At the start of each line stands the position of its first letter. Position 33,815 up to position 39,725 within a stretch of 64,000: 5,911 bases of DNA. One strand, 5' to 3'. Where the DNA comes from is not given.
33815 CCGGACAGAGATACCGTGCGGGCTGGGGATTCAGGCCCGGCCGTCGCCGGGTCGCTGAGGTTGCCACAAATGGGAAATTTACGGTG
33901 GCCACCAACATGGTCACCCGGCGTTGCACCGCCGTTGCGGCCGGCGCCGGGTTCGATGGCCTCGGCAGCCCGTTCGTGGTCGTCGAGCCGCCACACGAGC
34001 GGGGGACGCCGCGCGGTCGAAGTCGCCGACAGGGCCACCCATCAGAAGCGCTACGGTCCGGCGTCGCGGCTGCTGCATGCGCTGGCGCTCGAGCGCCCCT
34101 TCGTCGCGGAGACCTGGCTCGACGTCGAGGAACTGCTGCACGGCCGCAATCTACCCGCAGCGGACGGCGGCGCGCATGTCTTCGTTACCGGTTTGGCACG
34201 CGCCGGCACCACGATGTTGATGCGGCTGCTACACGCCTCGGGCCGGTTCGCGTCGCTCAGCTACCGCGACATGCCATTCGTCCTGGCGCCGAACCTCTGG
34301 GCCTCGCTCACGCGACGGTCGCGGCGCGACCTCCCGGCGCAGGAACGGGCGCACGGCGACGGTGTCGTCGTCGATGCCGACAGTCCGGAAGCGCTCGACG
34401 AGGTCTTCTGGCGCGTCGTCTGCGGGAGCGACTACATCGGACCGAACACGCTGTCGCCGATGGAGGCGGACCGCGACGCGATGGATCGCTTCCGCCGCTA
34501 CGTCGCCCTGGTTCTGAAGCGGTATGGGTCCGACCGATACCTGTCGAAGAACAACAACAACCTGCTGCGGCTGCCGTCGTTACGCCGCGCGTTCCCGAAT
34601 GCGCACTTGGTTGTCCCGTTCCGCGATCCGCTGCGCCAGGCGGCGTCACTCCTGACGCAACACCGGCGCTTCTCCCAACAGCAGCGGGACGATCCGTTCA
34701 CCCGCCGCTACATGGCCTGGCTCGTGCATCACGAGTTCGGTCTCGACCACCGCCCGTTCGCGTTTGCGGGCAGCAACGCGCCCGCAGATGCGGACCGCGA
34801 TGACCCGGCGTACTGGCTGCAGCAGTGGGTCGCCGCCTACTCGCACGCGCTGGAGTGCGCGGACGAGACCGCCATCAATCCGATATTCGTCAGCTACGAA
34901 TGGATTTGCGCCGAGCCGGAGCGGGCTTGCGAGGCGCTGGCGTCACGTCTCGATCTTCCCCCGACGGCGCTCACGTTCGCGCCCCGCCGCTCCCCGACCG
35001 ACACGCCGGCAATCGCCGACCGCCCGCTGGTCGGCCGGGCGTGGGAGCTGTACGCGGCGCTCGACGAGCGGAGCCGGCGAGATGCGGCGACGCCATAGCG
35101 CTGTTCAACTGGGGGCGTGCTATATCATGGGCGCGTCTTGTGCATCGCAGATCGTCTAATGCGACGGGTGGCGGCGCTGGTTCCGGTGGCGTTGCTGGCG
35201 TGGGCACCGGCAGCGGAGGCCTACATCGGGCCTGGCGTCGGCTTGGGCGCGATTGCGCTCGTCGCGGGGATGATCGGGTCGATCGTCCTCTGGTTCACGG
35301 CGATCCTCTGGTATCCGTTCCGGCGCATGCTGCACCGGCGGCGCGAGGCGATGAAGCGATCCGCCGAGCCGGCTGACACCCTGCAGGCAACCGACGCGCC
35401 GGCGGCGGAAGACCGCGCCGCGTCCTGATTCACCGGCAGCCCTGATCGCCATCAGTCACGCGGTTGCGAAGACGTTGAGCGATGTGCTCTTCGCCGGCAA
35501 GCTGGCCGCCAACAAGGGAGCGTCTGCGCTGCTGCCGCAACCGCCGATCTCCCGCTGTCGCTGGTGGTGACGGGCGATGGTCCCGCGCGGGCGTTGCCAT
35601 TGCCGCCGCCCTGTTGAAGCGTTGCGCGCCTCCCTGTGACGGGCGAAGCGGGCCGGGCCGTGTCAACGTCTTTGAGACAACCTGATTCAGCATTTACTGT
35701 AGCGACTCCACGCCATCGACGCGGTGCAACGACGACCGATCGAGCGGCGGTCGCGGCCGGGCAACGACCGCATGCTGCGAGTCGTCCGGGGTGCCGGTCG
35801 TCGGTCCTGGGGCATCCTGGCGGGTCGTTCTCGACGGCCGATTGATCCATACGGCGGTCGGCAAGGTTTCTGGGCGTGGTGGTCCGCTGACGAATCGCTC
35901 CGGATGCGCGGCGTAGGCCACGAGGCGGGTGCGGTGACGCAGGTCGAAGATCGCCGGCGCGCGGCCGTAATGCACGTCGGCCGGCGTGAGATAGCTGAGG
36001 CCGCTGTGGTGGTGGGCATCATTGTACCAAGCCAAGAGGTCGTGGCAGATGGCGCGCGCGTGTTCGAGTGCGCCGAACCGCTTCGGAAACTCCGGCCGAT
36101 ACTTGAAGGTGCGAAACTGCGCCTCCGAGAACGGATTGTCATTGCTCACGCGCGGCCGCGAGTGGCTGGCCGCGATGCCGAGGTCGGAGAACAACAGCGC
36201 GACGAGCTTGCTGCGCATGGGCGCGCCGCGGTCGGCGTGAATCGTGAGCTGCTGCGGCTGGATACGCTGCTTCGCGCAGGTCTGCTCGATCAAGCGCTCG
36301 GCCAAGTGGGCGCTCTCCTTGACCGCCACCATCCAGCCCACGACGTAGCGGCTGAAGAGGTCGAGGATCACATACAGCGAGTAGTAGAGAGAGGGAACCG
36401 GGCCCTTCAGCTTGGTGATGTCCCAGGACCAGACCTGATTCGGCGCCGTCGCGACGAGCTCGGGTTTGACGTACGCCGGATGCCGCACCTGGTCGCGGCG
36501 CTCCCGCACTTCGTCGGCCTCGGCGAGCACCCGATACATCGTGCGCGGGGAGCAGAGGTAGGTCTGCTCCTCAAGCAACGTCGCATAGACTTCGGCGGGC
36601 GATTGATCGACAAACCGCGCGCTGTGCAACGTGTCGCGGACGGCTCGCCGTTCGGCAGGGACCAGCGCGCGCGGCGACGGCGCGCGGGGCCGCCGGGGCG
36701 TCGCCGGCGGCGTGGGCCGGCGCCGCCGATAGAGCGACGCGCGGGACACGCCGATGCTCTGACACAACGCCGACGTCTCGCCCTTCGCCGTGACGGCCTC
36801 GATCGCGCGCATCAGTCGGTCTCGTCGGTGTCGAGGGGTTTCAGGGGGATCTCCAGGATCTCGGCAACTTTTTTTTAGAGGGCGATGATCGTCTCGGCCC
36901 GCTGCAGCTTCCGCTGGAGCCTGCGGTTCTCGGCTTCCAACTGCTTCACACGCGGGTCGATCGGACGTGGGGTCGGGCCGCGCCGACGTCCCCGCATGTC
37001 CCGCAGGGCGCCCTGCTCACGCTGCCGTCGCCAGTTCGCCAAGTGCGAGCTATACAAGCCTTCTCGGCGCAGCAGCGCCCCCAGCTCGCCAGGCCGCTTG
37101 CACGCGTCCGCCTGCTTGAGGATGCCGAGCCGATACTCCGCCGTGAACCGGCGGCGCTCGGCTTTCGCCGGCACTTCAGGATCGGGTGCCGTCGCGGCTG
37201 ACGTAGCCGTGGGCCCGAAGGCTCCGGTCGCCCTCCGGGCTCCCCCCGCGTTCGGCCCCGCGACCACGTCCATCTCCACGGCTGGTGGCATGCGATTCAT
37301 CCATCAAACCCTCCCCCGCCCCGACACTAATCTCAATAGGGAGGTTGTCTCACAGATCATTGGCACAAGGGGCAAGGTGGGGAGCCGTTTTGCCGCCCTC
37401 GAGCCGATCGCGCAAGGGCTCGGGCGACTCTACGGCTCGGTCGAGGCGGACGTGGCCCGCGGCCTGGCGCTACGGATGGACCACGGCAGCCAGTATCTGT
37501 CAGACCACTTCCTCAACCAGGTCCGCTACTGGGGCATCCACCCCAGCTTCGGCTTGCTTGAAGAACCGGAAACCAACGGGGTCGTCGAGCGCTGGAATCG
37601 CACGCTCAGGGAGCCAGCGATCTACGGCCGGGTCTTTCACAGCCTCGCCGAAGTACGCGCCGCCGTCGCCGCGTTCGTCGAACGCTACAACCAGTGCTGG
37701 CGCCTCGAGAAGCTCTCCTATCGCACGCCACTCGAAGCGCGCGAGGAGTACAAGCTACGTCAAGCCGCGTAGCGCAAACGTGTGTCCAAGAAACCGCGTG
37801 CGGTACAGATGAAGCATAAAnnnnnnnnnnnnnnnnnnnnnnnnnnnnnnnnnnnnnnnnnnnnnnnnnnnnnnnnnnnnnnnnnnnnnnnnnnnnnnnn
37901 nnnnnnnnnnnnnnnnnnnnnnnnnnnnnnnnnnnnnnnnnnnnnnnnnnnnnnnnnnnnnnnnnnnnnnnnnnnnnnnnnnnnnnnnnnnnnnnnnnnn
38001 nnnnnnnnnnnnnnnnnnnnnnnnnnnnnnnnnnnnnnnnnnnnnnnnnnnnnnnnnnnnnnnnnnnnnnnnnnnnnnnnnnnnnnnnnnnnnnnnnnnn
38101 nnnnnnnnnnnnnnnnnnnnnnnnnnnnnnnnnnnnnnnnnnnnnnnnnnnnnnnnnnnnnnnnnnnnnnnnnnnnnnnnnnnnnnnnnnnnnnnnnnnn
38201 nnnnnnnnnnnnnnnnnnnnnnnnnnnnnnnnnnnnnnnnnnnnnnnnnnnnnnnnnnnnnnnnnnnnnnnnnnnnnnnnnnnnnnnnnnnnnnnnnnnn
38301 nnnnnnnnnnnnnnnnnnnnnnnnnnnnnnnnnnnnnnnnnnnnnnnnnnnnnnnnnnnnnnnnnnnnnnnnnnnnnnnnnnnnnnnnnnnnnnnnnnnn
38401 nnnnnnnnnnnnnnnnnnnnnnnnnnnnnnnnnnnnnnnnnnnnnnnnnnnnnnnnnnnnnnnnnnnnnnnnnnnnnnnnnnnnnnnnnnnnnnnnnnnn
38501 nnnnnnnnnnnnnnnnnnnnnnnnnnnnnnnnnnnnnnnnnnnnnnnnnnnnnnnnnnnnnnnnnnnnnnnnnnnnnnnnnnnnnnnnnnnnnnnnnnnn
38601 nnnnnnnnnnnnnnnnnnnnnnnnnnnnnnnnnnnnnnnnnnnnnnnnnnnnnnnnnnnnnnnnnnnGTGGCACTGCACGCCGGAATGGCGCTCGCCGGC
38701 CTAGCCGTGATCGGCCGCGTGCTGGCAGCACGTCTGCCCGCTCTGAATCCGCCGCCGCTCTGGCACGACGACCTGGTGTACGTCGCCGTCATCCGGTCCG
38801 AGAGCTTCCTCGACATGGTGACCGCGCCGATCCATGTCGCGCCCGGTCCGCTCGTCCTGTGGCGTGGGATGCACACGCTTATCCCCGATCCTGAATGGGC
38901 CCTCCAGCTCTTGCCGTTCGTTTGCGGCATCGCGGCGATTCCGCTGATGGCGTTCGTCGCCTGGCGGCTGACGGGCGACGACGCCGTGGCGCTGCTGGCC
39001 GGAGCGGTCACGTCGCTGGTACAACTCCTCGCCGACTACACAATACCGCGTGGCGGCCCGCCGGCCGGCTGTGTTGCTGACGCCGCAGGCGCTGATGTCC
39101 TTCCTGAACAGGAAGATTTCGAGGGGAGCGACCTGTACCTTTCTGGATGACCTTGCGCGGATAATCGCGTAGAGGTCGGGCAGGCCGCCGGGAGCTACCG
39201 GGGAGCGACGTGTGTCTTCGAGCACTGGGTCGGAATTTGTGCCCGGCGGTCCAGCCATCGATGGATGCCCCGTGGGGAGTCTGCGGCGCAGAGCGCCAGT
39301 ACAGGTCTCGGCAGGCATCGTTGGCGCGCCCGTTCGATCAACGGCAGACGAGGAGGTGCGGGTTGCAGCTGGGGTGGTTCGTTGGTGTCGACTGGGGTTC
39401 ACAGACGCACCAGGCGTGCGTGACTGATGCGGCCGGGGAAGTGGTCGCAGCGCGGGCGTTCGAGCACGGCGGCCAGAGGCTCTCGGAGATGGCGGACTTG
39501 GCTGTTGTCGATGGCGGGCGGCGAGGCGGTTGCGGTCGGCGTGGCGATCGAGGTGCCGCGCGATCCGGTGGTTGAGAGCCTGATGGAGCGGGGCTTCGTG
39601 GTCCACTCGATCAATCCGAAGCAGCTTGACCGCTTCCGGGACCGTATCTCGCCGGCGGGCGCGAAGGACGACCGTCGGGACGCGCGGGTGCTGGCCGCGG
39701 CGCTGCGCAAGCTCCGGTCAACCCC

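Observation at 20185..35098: Envelope-glycan island built around multiple GT-C-like proteins, one polyprenyl-phosphate-sugar-synthase-like GT2 and a sulfotransferase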

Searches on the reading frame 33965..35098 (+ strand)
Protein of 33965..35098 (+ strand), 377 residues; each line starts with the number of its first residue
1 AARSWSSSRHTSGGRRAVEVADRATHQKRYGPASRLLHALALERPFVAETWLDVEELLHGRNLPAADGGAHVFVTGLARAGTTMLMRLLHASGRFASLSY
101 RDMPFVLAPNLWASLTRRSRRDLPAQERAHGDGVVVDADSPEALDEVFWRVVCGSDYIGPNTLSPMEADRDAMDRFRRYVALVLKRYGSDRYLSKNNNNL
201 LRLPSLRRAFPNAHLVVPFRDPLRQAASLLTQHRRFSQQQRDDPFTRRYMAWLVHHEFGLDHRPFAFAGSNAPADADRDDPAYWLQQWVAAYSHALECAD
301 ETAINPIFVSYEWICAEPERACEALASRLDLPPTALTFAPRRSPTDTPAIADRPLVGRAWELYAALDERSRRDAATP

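Call 41: search_protein_families(library=pfam, proteins=[window:33965-35098:+], max_evalue=1)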
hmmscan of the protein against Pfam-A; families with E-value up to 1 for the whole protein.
window:33965-35098:+ (377 aa): 2 families
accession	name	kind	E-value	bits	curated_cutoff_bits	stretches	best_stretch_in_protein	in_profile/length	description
PF13469.12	Sulfotransfer_3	-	9.6e-17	62.4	27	1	72-249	2-161/216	Sulfotransferase family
PF00685.33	Sulfotransfer_1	-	0.056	13.3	22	1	71-332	3-182/255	Sulfotransferase domain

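Call 59: find_related_loci(query=window:33965-35098:+, collection=metagenome_contigs, flank=8000)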
Query window:33965-35098:+ (377 aa) in metagenome_contigs; peptide patterns used: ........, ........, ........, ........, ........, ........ (x = any residue, [..] = any of these).
143 stretches matched a pattern; 51 encode a relative of the query (tblastn E <= 1e-3); 51 distinct loci.
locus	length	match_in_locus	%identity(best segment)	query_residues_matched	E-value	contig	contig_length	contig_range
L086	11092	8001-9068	42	24-374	2e-82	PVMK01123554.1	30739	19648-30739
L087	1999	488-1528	40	27-370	3e-85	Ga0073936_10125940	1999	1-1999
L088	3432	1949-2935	39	18-368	3e-78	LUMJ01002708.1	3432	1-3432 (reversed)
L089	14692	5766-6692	38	37-368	3e-72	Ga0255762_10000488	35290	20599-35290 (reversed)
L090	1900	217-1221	38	12-368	2e-74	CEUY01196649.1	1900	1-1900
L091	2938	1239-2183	37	29-366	6e-72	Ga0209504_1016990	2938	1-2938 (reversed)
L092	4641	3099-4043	37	29-366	3e-71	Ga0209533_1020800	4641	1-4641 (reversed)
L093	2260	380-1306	38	37-368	8e-73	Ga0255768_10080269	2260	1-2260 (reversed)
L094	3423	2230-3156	38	37-368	3e-71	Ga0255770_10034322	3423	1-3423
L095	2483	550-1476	38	37-368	3e-72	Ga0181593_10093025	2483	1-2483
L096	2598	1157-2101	39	29-366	1e-71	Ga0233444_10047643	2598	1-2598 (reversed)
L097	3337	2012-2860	39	23-325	2e-70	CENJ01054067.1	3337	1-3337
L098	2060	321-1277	37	29-370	9e-72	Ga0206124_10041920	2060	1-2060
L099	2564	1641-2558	38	30-358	2e-70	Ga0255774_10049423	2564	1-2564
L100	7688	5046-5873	39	29-325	1e-68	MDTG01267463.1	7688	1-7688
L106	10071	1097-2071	38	27-344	1e-67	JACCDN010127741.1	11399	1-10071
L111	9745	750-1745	41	9-337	5e-63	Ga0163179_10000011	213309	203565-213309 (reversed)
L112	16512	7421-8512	40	18-370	7e-63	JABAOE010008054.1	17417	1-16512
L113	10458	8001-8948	36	27-338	1e-62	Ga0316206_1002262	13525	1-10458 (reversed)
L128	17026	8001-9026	43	30-369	5e-65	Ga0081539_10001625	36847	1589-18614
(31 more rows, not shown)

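Call 61: search_protein_families(library=pfam, proteins=[L089:5383-5736:+, L089:3745-5169:+, L089:7367-8296:+, L112:7071-7442:+, L112:6717-7049:+, L112:4604-6799:+, L111:418-792:+, L113:5994-7328:+, L128:9059-10414:+, L106:2190-3605:+], max_evalue=0.001)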
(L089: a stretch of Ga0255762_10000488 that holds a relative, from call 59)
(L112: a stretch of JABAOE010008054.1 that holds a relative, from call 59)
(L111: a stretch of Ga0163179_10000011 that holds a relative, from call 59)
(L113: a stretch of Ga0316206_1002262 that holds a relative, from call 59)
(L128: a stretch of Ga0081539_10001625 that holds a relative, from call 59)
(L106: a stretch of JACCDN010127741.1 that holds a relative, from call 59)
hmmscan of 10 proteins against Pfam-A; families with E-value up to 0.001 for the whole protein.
L089:5383-5736:+ (118 aa): 0 families

L089:3745-5169:+ (475 aa): 2 families
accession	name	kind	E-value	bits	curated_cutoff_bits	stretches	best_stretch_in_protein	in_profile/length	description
PF14269.12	Arylsulfotran_2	-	7.2e-48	163.9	27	1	190-438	27-301/301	Arylsulfotransferase (ASST)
PF05935.17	Arylsulfotrans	-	9.6e-06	25.3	24.2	1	204-333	89-213/374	Arylsulfotransferase (ASST)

L089:7367-8296:+ (310 aa): 7 families
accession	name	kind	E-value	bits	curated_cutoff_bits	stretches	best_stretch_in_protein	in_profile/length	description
PF08241.18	Methyltransf_11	-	6.8e-13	49.5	21.2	1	143-190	47-94/95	Methyltransferase domain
PF05148.21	Methyltransf_8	-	1.2e-08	35.5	27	1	84-190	50-155/219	Hypothetical methyltransferase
PF13847.12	Methyltransf_31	-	7.3e-07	29.4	27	1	144-195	60-113/145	Methyltransferase domain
PF13649.12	Methyltransf_25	-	1.4e-06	29.4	27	1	143-187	51-97/97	Methyltransferase domain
PF01209.24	Ubie_methyltran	-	1.2e-05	25.2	20.1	1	143-191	103-151/233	ubiE/COQ5 methyltransferase family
PF13489.12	Methyltransf_23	-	2.1e-05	24.8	27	1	85-197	4-122/164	Methyltransferase domain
PF08242.18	Methyltransf_12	-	0.00063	20.9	30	0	153-188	64-97/98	Methyltransferase domain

L112:7071-7442:+ (124 aa): 0 families

L112:6717-7049:+ (111 aa): 0 families

L112:4604-6799:+ (732 aa): 1 family
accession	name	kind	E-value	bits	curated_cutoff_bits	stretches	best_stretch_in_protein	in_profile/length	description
PF14269.12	Arylsulfotran_2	-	6e-43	147.8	27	1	432-704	3-301/301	Arylsulfotransferase (ASST)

L111:418-792:+ (125 aa): 1 family
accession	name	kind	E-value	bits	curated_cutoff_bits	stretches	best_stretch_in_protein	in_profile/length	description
PF05684.17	DUF819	-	0.00022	20.8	27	1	9-120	160-258/379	Protein of unknown function (DUF819)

L113:5994-7328:+ (445 aa): 2 families
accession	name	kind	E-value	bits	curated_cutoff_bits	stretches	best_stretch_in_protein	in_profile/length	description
PF14269.12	Arylsulfotran_2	-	5.8e-37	128.1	27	1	146-415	6-299/301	Arylsulfotransferase (ASST)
PF05935.17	Arylsulfotrans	-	1.2e-08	34.9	24.2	1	96-310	28-212/374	Arylsulfotransferase (ASST)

L128:9059-10414:+ (452 aa): 2 families
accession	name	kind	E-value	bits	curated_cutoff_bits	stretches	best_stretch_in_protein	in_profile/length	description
PF14269.12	Arylsulfotran_2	-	2.2e-36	126.2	27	1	157-412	1-290/301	Arylsulfotransferase (ASST)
PF05935.17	Arylsulfotrans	-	2.6e-07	30.4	24.2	1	190-313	91-212/374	Arylsulfotransferase (ASST)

L106:2190-3605:+ (472 aa): 2 families
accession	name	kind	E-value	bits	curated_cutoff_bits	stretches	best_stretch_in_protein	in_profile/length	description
PF14269.12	Arylsulfotran_2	-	3.2e-38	132.3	27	1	198-427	55-294/301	Arylsulfotransferase (ASST)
PF05935.17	Arylsulfotrans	-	6e-07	29.2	24.2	1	197-324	86-212/374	Arylsulfotransferase (ASST)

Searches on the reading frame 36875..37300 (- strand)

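Call 5: search_protein_families(library=pfam, proteins=[window:36875-37300:-], max_evalue=0.01)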
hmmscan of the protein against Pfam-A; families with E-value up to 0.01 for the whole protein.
window:36875-37300:- (141 aa): 1 family
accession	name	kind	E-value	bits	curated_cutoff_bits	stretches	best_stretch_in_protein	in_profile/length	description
PF01527.26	HTH_Tnp_1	-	1.8e-08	34.9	24.1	1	48-132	3-74/75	Transposase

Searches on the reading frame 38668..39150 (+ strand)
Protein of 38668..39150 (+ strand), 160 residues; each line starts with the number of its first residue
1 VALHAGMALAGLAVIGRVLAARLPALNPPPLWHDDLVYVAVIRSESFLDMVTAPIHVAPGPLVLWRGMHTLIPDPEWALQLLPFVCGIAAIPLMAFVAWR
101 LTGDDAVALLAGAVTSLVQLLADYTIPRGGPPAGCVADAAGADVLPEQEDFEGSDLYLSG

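Call 41: search_protein_families(library=pfam, proteins=[window:38668-39150:+], max_evalue=1)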
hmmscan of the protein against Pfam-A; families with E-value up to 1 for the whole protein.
window:38668-39150:+ (160 aa): 3 families
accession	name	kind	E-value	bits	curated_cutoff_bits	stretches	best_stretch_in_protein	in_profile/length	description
PF02366.24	PMT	-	0.009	16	22.7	1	74-116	80-122/245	Dolichyl-phosphate-mannose-protein mannosyltransferase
PF13231.12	PMT_2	-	0.027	15.1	26.1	1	59-125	4-69/160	Dolichyl-phosphate-mannose-protein mannosyltransferase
PF09834.14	DUF2061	-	0.76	10.7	23.1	0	93-122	14-43/52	Predicted membrane protein (DUF2061)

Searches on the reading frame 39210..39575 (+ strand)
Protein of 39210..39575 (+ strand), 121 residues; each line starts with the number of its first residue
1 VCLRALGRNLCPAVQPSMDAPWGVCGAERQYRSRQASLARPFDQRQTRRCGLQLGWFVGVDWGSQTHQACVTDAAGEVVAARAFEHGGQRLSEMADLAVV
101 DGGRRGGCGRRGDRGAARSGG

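Call 41: search_protein_families(library=pfam, proteins=[window:39210-39575:+], max_evalue=1)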
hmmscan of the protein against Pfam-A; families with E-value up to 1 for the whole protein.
window:39210-39575:+ (121 aa): 1 family
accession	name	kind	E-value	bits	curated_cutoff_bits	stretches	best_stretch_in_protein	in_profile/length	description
PF01548.23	DEDD_Tnp_IS110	-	2.9e-06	27.6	29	1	58-96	1-39/155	Transposase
